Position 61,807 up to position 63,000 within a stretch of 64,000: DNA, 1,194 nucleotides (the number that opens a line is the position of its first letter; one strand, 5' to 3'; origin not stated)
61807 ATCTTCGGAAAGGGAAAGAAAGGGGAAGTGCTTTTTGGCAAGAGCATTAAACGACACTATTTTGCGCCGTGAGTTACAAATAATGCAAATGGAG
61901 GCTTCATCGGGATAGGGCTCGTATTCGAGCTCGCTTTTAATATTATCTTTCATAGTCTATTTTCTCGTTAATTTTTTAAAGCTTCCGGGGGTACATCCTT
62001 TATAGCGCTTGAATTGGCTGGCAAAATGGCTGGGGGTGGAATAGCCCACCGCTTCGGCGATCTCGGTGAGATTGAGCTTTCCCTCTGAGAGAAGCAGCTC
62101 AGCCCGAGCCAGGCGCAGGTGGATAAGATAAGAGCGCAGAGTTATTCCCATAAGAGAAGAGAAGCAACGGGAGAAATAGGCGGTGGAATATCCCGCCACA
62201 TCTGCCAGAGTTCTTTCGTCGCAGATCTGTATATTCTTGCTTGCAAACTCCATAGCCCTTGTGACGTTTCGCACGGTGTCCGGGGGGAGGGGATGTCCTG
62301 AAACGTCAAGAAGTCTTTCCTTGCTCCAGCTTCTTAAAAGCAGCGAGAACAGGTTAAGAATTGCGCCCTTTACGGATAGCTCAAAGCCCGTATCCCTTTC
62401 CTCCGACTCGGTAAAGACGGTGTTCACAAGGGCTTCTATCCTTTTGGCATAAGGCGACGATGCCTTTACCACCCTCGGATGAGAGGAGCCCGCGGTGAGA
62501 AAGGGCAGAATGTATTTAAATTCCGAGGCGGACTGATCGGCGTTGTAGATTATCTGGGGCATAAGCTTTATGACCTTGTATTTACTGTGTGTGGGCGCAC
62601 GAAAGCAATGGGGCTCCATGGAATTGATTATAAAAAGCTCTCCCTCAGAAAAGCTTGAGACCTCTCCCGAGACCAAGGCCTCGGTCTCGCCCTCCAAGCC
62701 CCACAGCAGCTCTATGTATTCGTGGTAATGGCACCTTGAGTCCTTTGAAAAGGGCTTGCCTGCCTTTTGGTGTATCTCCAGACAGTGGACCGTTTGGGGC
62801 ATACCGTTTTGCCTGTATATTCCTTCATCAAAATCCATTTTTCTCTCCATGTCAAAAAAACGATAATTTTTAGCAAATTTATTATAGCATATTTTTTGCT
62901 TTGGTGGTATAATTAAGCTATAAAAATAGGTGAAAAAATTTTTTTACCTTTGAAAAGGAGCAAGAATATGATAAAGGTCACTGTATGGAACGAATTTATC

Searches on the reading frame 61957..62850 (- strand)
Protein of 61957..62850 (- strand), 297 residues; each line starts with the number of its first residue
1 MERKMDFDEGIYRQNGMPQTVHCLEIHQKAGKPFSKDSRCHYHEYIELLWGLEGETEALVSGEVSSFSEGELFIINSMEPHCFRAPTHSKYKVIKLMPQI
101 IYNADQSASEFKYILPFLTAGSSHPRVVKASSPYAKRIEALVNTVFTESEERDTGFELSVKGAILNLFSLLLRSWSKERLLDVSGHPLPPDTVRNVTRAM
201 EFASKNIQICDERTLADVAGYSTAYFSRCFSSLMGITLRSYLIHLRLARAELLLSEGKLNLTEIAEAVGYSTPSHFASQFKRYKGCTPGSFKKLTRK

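Call 55: search_protein_families(library=pfam, proteins=[window:61957-62850:-], max_evalue=0.00001)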
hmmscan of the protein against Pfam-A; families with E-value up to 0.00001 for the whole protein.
window:61957-62850:- (297 aa): 3 families
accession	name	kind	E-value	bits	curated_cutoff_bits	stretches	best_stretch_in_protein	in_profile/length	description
PF12833.13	HTH_18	-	4.1e-22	78.7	33.6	1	215-293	1-79/80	Helix-turn-helix domain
PF00165.29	HTH_AraC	-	1.8e-14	53.9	26.6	1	258-291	8-40/42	Bacterial regulatory helix-turn-helix proteins, AraC family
PF07883.17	Cupin_2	-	3.9e-07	30.1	27.2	1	38-92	11-65/70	Cupin domain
